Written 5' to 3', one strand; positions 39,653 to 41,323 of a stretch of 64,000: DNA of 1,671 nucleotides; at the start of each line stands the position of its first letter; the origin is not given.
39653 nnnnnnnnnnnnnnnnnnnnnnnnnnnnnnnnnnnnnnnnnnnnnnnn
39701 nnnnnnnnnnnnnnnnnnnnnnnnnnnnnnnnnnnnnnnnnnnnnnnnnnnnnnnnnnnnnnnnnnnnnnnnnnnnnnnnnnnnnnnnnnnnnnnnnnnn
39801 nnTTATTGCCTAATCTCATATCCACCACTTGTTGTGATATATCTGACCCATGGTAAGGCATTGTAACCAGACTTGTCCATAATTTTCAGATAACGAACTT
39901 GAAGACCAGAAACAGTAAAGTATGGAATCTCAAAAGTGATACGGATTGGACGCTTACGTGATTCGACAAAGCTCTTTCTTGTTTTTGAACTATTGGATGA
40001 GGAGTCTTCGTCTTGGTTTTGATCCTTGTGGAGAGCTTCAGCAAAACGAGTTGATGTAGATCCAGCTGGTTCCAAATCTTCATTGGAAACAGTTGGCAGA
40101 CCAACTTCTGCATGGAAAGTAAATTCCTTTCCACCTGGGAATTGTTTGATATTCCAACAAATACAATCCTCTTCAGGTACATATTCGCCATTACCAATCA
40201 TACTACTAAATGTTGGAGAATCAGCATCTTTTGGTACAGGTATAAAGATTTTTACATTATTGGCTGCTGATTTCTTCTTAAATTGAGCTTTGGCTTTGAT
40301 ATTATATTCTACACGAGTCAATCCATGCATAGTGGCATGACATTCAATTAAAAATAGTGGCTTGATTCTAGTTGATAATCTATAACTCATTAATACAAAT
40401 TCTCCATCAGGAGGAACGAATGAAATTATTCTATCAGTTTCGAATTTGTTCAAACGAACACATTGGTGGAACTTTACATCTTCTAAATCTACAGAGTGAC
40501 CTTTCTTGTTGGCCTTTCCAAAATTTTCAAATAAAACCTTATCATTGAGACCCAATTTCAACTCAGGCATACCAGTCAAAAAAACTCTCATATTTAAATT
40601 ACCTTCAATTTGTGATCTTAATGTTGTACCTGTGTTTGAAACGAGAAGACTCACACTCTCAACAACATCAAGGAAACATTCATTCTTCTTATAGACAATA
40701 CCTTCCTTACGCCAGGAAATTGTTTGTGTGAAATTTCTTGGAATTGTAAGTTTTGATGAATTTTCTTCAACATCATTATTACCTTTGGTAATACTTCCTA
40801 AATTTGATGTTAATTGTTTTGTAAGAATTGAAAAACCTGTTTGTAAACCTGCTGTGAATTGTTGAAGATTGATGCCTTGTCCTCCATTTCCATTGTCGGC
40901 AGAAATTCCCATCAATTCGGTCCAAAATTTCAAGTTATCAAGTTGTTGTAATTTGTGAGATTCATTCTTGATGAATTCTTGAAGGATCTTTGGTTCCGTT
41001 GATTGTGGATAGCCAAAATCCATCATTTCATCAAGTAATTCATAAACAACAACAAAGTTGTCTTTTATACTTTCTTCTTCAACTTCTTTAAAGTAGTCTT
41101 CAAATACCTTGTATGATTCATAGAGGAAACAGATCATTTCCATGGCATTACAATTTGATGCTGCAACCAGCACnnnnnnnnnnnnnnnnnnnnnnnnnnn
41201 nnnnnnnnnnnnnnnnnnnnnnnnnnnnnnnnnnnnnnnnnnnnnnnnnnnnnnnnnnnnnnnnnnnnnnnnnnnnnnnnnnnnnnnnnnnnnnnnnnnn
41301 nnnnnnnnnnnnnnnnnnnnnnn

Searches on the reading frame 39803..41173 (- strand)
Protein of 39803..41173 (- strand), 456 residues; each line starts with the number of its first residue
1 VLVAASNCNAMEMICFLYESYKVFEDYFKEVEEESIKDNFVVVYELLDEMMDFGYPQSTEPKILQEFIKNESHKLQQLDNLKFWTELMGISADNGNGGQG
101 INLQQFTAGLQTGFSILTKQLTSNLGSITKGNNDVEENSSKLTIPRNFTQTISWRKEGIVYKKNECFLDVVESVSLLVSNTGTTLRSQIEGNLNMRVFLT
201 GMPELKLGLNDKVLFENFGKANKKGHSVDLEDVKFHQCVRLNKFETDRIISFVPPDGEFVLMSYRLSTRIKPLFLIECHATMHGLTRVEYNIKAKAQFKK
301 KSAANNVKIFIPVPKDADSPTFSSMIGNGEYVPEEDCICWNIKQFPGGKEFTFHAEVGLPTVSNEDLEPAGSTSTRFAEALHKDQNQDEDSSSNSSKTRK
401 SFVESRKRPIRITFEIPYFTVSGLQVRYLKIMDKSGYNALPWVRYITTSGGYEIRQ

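Call 25: search_protein_families(library=pfam, proteins=[window:39803-41173:-], max_evalue=0.001)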
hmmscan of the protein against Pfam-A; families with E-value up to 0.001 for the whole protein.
window:39803-41173:- (456 aa): 1 family
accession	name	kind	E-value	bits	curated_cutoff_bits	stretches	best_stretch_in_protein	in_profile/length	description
PF00928.26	Adap_comp_sub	-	6.5e-86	288.3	31.6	1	152-455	1-258/259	Adaptor complexes medium subunit family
